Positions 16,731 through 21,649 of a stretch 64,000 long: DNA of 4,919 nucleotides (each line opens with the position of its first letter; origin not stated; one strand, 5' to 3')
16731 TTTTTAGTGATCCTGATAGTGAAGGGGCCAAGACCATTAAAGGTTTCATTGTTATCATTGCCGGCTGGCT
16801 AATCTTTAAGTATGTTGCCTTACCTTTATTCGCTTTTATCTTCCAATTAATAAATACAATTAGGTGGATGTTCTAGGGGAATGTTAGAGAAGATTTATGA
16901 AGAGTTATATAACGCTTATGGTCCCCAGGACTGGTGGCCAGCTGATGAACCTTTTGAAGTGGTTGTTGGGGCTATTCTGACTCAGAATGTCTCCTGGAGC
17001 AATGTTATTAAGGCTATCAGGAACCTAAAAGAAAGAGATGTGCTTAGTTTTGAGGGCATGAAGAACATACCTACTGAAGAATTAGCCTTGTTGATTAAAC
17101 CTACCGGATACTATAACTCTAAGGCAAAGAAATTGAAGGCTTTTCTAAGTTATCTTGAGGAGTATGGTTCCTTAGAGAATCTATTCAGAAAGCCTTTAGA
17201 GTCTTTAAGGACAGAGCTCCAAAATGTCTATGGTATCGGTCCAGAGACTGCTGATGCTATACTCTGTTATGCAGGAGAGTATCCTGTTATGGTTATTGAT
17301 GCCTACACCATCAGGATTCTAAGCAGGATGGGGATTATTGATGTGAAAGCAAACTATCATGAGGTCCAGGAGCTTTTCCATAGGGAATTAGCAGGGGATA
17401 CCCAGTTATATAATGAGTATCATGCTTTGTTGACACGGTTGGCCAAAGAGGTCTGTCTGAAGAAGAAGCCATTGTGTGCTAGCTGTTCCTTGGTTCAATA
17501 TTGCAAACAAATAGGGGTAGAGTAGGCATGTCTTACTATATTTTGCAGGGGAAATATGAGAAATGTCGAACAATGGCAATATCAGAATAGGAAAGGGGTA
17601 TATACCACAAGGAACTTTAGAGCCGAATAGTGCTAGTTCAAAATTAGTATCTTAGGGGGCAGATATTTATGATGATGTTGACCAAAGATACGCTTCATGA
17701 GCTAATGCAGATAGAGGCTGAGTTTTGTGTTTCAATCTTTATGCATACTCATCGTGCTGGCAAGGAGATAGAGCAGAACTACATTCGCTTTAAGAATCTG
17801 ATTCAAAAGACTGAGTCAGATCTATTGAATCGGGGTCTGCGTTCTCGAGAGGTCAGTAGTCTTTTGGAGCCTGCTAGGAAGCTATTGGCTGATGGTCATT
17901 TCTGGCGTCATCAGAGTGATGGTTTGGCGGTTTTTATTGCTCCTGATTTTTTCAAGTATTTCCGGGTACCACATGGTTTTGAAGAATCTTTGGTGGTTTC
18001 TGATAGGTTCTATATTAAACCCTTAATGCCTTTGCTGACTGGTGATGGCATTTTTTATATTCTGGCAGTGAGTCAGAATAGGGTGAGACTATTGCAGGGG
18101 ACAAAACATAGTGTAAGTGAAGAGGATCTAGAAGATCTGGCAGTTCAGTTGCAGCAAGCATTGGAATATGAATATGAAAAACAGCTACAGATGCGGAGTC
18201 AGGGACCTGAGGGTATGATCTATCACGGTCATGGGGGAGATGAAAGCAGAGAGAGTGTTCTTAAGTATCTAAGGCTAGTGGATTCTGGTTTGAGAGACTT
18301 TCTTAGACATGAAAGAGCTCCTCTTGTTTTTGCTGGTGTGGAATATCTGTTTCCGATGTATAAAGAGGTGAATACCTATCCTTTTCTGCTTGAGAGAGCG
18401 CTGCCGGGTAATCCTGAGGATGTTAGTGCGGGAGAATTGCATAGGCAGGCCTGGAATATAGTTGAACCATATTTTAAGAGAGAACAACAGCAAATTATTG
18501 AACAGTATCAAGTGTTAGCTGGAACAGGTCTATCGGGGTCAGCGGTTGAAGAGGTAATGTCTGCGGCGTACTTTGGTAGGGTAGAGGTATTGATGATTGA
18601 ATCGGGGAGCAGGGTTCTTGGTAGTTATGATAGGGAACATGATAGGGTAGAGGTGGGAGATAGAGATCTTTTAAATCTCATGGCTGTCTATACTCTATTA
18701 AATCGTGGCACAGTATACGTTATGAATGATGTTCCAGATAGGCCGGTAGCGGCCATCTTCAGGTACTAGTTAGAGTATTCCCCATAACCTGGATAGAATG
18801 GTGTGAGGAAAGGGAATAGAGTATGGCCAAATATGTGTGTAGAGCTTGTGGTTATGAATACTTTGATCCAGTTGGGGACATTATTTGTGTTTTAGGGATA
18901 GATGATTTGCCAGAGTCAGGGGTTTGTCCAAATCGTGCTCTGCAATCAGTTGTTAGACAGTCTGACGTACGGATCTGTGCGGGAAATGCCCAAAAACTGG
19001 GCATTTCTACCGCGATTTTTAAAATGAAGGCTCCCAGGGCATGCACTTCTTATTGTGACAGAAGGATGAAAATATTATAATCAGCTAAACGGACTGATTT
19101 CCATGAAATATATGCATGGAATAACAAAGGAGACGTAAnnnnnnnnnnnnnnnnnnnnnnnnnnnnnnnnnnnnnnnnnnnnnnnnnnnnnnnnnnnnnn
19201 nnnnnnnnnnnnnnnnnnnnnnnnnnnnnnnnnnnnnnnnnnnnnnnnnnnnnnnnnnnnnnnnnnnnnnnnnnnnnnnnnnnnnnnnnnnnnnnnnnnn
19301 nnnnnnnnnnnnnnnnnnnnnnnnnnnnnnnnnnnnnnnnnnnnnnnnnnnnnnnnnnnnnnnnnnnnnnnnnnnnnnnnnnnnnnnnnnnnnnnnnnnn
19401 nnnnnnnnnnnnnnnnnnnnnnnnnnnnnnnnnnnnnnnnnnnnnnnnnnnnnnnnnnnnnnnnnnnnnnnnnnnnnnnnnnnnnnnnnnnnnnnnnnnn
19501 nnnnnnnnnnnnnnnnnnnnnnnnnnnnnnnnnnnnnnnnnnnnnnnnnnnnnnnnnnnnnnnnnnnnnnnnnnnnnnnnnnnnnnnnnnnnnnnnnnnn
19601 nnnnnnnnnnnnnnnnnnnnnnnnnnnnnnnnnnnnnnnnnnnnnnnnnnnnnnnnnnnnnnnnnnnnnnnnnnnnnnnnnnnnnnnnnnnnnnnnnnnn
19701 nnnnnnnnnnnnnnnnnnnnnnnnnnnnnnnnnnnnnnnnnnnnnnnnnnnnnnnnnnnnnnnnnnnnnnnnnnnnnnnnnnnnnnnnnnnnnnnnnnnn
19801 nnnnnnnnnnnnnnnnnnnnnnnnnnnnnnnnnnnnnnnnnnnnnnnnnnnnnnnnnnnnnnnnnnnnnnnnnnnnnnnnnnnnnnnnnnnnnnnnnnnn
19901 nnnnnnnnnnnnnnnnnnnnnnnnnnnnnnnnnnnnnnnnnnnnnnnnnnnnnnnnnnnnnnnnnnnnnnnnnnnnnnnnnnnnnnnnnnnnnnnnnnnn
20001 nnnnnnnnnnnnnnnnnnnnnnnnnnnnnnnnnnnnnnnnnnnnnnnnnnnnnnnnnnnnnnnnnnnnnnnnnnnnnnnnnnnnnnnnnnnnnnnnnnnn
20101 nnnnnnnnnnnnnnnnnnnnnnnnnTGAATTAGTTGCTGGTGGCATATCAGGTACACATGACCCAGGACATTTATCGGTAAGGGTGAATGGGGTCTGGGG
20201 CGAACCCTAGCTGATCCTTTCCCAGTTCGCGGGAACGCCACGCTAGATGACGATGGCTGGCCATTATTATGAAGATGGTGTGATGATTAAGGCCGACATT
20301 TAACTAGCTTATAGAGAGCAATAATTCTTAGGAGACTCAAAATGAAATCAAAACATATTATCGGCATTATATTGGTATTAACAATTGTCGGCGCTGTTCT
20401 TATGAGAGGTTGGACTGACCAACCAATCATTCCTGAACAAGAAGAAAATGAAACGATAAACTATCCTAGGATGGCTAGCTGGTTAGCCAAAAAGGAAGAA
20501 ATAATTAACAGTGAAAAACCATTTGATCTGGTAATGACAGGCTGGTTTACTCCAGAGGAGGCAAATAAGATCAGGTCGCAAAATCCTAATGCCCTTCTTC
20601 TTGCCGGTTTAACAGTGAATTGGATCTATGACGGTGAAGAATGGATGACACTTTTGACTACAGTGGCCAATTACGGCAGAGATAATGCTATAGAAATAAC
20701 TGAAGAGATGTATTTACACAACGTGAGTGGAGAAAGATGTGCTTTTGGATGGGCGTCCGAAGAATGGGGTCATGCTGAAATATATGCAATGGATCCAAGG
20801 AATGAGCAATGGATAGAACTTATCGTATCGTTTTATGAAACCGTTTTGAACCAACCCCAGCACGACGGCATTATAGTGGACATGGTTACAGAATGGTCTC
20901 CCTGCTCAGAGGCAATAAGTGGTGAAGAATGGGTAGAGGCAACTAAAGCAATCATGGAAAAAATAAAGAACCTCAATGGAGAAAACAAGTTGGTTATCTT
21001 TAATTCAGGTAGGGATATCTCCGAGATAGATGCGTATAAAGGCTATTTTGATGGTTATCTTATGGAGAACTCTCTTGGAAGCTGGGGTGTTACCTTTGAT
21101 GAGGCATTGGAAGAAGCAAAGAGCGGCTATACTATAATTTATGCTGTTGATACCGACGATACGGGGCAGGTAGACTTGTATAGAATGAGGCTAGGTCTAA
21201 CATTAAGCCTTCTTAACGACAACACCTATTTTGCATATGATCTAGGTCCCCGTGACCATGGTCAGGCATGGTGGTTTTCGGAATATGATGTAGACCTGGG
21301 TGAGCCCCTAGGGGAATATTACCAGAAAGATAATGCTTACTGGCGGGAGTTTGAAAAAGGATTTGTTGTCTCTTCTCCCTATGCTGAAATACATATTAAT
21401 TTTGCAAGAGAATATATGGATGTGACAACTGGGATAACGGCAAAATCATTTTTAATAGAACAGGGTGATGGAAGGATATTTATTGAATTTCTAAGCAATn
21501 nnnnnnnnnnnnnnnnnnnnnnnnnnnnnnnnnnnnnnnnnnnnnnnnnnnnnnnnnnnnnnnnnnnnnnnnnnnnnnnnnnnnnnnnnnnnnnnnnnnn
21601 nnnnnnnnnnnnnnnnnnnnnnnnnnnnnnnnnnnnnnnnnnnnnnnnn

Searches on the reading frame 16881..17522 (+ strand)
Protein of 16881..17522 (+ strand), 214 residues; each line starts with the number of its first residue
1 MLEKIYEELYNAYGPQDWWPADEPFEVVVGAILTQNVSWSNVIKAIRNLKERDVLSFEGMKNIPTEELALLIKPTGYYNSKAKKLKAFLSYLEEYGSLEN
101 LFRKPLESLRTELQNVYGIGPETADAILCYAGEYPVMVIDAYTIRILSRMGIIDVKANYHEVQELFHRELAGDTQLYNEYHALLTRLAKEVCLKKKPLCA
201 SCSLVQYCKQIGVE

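Call 5: search_protein_families(library=pfam, proteins=[window:16881-17522:+], max_evalue=0.01)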
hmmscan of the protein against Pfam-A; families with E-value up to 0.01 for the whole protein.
window:16881-17522:+ (214 aa): 3 families
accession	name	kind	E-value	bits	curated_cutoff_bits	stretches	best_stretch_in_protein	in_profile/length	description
PF00730.31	HhH-GPD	-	5.4e-17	62.5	26.2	1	29-167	1-103/108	HhH-GPD superfamily base excision DNA repair protein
PF22175.2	Ogg-HhH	-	2e-06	27.9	27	1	25-157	21-149/173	8-oxoguanine DNA glycosylase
PF00633.29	HHH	-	0.00017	21.7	24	1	111-130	11-30/30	Helix-hairpin-helix motif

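Call 6: search_protein_families(library=ncbifam, proteins=[window:16881-17522:+], max_evalue=0.01)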
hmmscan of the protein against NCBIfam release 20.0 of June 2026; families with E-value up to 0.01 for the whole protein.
window:16881-17522:+ (214 aa): 9 families
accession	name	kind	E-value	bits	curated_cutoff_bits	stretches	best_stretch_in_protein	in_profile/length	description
NF010494.0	PRK13913.1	equivalog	2.2e-32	112.7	192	1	15-171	23-181/220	3-methyladenine DNA glycosylase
NF053634.1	MonDNAglycDR2438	equivalog_domain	1.9e-19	70.1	400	1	6-209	2-205/219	monofunctional DNA glycosylase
TIGR01083.1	nth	equivalog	7.1e-16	58.4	211.7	1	22-199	25-192/192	endonuclease III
TIGR01084.1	mutY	equivalog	5e-14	52.5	286.5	1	21-209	23-207/277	A/G-specific adenine glycosylase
NF007978.0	PRK10702.1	equivalog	1e-10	41.6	405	1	23-209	28-204/211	endonuclease III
NF010488.0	PRK13910.1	equivalog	1.6e-09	37.6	471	1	56-209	25-168/290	adenine-specific DNA glycosylase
NF002305.0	PRK01229.1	equivalog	4e-07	29.7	183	1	31-160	45-176/210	N-glycosylase/DNA lyase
NF008132.0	PRK10880.1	equivalog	6.1e-07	28.8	427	1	9-209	14-210/351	A/G-specific adenine glycosylase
TIGR00426.1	TIGR00426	subfamily_domain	0.00088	19.3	53.1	0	111-134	16-40/69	competence protein ComEA helix-hairpin-helix repeat region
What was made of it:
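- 16646..17525 (+): Possible 3' extension of the operon: a 76-aa predicted membrane protein (16646-16876) and an HhH-GPD DNA glycosylase (16881-17525). Membership is uncertain. Glycosylase domains in calls 5 and 6.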

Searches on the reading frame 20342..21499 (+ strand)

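Call 62: search_protein_families(library=pfam, proteins=[window:20342-21499:+], max_evalue=0.00001)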
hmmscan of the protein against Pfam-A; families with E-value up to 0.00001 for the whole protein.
window:20342-21499:+ (386 aa): 1 family
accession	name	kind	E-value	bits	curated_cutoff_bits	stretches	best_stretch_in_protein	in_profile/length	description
PF14885.12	GHL15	-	1.8e-14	54.8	27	1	117-340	40-270/271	Hypothetical glycosyl hydrolase family 15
